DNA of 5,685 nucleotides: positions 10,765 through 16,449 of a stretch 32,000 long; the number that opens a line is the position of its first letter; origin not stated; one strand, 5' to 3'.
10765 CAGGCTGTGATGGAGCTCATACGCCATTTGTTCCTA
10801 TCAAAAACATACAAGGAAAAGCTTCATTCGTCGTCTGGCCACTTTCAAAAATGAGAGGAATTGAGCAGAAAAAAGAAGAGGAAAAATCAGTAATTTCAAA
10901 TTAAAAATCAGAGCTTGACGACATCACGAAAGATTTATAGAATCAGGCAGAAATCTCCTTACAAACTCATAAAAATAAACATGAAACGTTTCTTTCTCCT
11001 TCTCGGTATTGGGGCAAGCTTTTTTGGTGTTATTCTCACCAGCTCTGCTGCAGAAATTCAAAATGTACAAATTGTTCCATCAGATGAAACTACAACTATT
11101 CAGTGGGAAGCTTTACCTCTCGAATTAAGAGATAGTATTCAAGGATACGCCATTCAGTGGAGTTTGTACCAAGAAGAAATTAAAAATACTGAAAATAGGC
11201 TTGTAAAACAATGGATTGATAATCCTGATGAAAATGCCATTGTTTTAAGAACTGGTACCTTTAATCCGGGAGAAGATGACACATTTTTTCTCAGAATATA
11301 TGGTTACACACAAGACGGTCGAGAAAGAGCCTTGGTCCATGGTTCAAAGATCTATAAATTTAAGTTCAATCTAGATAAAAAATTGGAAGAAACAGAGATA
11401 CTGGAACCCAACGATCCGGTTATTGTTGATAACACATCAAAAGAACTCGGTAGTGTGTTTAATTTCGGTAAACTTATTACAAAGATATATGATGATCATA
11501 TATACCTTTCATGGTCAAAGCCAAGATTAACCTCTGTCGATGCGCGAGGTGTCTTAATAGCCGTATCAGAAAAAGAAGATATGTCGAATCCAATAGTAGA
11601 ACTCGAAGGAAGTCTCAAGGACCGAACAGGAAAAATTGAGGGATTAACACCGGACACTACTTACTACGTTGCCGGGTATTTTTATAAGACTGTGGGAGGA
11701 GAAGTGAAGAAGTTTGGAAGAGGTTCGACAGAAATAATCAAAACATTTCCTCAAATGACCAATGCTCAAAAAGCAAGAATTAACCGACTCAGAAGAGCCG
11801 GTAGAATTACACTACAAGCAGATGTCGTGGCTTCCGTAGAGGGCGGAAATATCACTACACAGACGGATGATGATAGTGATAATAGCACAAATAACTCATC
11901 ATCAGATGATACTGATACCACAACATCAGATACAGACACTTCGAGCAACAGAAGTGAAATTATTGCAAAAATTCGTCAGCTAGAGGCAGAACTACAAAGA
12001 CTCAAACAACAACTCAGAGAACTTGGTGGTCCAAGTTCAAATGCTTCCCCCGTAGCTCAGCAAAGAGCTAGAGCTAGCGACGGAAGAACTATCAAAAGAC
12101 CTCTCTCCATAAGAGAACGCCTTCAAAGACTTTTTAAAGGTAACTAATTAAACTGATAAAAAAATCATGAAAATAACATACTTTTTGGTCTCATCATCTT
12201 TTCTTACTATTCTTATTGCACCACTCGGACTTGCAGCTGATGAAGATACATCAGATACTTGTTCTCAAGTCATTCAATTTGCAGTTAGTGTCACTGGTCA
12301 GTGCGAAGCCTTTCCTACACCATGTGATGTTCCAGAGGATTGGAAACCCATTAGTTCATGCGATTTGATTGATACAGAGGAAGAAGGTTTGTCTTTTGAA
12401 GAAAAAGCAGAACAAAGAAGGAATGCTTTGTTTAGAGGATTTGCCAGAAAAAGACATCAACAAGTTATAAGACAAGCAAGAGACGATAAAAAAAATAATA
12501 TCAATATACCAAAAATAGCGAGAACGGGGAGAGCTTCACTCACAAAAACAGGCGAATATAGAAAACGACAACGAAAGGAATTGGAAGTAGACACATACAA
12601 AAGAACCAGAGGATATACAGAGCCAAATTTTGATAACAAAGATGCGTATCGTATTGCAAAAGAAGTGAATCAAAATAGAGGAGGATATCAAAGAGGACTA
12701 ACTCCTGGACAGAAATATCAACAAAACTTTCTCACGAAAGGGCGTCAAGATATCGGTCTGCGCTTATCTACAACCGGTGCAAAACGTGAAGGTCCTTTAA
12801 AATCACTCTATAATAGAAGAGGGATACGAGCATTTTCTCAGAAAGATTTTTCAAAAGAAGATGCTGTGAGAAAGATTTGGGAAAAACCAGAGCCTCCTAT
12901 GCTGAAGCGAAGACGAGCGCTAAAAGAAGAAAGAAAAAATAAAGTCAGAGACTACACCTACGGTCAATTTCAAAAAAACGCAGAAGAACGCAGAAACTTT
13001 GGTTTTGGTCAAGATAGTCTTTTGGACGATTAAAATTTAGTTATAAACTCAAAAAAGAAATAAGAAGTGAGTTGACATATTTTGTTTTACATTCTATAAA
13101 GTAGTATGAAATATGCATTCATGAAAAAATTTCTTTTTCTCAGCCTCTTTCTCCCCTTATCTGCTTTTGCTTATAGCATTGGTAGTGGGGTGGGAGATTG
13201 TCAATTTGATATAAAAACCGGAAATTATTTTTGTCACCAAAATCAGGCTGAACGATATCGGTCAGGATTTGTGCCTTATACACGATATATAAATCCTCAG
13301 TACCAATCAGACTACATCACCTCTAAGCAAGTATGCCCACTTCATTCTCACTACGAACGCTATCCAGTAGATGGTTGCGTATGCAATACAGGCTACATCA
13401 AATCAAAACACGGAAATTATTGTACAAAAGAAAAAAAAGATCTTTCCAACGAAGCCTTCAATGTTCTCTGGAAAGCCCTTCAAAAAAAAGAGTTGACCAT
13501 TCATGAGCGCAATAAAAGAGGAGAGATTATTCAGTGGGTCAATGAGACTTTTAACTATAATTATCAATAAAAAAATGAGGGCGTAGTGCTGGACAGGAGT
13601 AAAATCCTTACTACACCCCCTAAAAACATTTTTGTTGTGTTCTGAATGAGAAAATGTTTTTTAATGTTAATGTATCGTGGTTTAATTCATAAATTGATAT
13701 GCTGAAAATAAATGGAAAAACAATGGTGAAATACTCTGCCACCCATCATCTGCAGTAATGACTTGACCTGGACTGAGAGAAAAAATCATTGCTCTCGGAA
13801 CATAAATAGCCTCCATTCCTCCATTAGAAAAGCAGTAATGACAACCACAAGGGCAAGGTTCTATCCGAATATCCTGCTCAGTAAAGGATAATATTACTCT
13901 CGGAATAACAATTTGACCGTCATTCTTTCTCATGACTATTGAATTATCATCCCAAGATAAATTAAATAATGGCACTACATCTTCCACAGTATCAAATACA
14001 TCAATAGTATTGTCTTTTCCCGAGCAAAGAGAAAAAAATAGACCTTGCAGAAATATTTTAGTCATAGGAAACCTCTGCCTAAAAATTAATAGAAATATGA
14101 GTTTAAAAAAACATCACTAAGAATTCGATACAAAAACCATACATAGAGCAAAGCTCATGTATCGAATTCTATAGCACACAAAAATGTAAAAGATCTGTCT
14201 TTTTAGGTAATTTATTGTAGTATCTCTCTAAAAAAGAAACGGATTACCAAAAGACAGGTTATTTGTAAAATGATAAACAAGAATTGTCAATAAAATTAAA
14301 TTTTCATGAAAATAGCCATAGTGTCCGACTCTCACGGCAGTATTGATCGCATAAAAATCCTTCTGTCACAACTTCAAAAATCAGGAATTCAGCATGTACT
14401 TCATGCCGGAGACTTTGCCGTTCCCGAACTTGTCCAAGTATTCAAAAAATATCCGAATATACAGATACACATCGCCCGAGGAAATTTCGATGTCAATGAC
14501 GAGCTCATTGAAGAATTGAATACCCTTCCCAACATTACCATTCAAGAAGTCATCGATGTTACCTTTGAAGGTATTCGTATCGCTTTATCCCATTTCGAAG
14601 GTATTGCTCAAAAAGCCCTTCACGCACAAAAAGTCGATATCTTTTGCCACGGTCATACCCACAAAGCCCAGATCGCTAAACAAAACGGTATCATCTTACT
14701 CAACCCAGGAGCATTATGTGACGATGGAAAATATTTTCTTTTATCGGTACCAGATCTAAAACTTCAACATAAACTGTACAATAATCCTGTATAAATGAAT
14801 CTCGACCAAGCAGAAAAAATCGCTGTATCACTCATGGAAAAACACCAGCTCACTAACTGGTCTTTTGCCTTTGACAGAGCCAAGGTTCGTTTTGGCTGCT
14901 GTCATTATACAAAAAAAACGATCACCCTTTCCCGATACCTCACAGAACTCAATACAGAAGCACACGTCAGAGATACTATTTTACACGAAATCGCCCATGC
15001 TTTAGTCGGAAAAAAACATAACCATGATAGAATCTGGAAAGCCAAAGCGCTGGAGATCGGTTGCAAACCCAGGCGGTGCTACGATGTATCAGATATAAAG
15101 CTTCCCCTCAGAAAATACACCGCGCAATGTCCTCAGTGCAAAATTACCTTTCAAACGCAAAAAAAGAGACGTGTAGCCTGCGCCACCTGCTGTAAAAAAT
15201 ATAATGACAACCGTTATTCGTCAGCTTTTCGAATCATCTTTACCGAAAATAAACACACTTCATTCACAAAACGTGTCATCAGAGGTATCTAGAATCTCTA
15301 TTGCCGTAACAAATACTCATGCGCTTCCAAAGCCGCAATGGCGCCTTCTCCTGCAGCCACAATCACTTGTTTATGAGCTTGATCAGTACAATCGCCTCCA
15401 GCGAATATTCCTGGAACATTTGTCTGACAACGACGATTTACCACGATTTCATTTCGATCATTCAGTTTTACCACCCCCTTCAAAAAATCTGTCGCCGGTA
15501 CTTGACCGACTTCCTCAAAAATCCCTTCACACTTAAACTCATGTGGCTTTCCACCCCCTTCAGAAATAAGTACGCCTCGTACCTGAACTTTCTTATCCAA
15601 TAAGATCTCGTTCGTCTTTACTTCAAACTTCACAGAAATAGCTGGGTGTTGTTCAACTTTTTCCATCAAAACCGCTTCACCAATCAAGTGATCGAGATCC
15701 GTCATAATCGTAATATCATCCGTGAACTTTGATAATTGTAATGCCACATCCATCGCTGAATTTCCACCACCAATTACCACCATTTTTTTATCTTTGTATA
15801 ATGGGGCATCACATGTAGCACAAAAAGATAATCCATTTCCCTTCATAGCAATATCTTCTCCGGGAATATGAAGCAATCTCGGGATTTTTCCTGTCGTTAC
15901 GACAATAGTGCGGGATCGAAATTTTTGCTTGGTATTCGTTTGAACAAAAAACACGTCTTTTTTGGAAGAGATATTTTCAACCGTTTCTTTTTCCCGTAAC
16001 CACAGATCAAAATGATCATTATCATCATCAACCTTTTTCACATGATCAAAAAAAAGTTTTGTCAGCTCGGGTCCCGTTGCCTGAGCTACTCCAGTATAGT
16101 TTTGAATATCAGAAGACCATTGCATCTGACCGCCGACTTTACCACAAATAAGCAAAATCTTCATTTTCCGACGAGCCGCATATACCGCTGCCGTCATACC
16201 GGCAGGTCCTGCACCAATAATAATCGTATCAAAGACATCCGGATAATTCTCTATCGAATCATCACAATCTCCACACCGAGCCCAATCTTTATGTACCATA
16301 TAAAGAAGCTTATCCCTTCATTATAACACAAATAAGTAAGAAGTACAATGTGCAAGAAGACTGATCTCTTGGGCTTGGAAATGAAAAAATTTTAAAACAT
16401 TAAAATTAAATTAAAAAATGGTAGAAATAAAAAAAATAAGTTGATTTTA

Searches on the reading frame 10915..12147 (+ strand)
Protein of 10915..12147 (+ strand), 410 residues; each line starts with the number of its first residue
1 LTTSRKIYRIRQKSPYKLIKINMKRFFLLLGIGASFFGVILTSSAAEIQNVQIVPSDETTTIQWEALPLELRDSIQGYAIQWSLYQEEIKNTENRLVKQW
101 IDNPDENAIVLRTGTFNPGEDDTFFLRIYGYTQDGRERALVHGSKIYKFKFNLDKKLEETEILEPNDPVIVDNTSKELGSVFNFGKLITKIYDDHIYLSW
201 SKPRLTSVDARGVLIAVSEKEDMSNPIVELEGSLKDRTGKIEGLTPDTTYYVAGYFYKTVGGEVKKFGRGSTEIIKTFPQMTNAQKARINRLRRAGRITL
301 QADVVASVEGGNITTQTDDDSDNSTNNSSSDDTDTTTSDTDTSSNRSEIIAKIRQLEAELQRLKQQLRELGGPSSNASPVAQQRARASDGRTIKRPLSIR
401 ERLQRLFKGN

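Call 6: search_protein_families(library=pfam, proteins=[window:10915-12147:+], max_evalue=0.001)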
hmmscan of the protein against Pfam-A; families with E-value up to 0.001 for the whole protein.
window:10915-12147:+ (410 aa): 1 family
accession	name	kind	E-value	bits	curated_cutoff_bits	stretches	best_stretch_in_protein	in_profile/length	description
PF00041.27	fn3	-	5e-07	30.3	25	0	190-253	10-65/84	Fibronectin type III domain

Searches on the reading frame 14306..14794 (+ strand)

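Call 5: search_protein_families(library=pfam, proteins=[window:14306-14794:+], max_evalue=0.1)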
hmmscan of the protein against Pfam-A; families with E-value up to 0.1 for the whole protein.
window:14306-14794:+ (162 aa): 3 families
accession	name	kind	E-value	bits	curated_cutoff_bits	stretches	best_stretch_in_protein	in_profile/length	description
PF12850.12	Metallophos_2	-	9.2e-28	97.6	27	1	1-140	1-138/154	Calcineurin-like phosphoesterase superfamily domain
PF00149.33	Metallophos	-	8.1e-09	36.6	21.5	1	1-78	1-104/191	Calcineurin-like phosphoesterase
PF03054.22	tRNA_Me_trans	-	0.013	15.6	20.6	1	97-158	106-167/202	tRNA methyl transferase HUP domain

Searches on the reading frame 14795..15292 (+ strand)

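Call 5: search_protein_families(library=pfam, proteins=[window:14795-15292:+], max_evalue=0.1)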
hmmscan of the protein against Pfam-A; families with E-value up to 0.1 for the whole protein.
window:14795-15292:+ (165 aa): 1 family
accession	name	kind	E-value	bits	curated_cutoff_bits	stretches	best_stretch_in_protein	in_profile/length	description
PF10263.15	SprT-like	-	2.9e-13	50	25.6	1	17-92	16-99/108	SprT-like family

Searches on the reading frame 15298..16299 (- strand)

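Call 5: search_protein_families(library=pfam, proteins=[window:15298-16299:-], max_evalue=0.1)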
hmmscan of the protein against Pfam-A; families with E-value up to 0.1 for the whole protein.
window:15298-16299:- (333 aa): 16 families
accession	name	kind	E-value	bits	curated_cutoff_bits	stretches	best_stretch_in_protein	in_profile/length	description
PF07992.20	Pyr_redox_2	-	7.3e-43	147.5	26.1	1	23-319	1-291/291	Pyridine nucleotide-disulphide oxidoreductase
PF13738.12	Pyr_redox_3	-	9.1e-27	94.5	30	2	95-302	92-305/305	Pyridine nucleotide-disulphide oxidoreductase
PF00070.33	Pyr_redox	-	1e-09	39.2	22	1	172-246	1-80/82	Pyridine nucleotide-disulphide oxidoreductase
PF00890.30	FAD_binding_2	-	3.3e-09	36.9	20.4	1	24-96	1-77/414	FAD binding domain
PF01134.28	GIDA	-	6.4e-09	35.8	22.1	1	24-55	1-32/391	Glucose inhibited division protein A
PF03486.20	HI0933_like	-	1.7e-08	34.7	50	1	24-51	2-29/244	HI0933-like protein Rossmann domain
PF13434.12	Lys_Orn_oxgnase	-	1.1e-06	28.5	21.3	1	100-195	111-213/339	L-lysine 6-monooxygenase/L-ornithine 5-monooxygenase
PF01946.23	Thi4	-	3.8e-06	26.8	26.2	1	23-55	18-51/235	Thi4 family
PF12831.13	FAD_oxidored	-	1e-05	25.5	27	1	24-60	1-39/416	FAD dependent oxidoreductase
PF13450.12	NAD_binding_8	-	1.6e-05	25.5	21.9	1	27-59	1-35/68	NAD(P)-binding Rossmann-like domain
PF01266.30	DAO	-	1.8e-05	24.9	27.9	1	24-56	1-34/353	FAD dependent oxidoreductase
PF00743.25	FMO-like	-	0.0017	17.3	22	1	164-201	177-214/532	Flavin-binding monooxygenase-like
PF13241.12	NAD_binding_7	-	0.0062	17.5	22.1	0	169-200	6-37/104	Putative NAD(P)-binding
PF05834.18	Lycopene_cycl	-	0.011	15.3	23.4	0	24-69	1-52/380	Lycopene cyclase protein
PF13454.12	NAD_binding_9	-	0.012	16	21.8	0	26-104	1-75/155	FAD-NAD(P)-binding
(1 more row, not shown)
